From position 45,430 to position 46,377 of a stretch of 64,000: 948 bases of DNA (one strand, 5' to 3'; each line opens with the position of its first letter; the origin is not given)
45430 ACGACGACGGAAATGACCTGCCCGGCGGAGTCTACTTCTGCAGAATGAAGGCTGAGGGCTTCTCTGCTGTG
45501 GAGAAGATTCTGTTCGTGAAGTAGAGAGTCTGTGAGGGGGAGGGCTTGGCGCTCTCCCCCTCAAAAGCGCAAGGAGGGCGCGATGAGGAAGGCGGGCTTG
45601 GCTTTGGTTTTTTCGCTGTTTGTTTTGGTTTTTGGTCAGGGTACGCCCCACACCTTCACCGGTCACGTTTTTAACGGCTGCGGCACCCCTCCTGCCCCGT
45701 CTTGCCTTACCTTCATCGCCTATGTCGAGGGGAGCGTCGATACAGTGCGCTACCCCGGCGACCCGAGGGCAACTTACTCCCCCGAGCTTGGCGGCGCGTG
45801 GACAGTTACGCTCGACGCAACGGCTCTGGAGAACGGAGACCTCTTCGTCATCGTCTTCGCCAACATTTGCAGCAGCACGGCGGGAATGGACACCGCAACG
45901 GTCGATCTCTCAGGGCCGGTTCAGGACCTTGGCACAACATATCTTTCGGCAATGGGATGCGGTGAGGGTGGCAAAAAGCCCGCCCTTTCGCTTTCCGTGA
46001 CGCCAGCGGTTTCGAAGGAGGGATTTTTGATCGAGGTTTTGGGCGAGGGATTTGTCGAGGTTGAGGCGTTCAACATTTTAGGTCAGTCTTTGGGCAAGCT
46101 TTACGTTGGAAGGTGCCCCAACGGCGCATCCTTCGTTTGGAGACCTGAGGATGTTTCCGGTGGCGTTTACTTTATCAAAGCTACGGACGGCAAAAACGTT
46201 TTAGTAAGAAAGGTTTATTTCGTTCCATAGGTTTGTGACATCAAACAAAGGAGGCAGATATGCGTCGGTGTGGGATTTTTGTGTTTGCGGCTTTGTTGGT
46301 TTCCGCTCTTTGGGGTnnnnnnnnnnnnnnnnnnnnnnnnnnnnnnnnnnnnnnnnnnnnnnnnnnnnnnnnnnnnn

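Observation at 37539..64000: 26-kb array of five consecutive T9SS cargo genes, four of them giant (2661/2144/1647/>1961 aa), built from shuffled Ig-like, cadherin-like, Fn3, cohesin-like and CBM9-like modules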

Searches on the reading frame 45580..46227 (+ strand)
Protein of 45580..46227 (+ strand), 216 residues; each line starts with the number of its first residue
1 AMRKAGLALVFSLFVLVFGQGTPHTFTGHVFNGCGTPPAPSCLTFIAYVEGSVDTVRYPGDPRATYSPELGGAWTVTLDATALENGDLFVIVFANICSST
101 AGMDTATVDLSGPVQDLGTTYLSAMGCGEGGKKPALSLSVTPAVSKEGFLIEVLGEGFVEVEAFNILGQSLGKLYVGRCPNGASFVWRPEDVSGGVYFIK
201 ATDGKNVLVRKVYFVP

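Call 4: search_protein_families(library=pfam, proteins=[window:45580-46227:+], max_evalue=0.01)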
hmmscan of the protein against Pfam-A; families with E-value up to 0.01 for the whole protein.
window:45580-46227:+ (216 aa): 0 families

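Call 7: search_protein_families(library=ncbifam, proteins=[window:45580-46227:+], max_evalue=0.01)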
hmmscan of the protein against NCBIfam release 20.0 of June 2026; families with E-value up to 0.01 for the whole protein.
window:45580-46227:+ (216 aa): 1 family
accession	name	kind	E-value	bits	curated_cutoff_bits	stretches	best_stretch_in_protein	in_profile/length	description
TIGR04183.1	Por_Secre_tail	domain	0.0051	16.8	23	0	146-212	8-69/72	T9SS type A sorting domain-containing protein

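Call 81: predict_structure(alignment_id=A6)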
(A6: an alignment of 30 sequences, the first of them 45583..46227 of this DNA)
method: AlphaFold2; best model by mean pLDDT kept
length: 215 residues; sequences in the alignment: 30
mean_pLDDT: 85.8   pTM: 0.52
mean pLDDT of the five models: 85.8, 85.6, 85.2, 85.2, 84.3
residues with pLDDT >= 90: 132; 70-90: 50; 50-70: 27; < 50: 6
segments of 3 or more residues with pLDDT < 50: 125-128
pLDDT, mean of each block of 10 residues (from residue 1): 56 57 94 91 93 91 96 91 91 91 93 95 57 77 81 90 95 88 89 93 93 85
secondary structure, 60 per line:
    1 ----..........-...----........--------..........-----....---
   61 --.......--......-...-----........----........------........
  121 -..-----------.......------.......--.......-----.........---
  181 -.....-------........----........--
elements in order: H5-14 E23-30 E42-48 E54-57 E63-66 E72-77 E87-94 E99-106 E113-120 E135-141 E148-154 E157-163 E169-177 E182-186 E194-201 E206-213
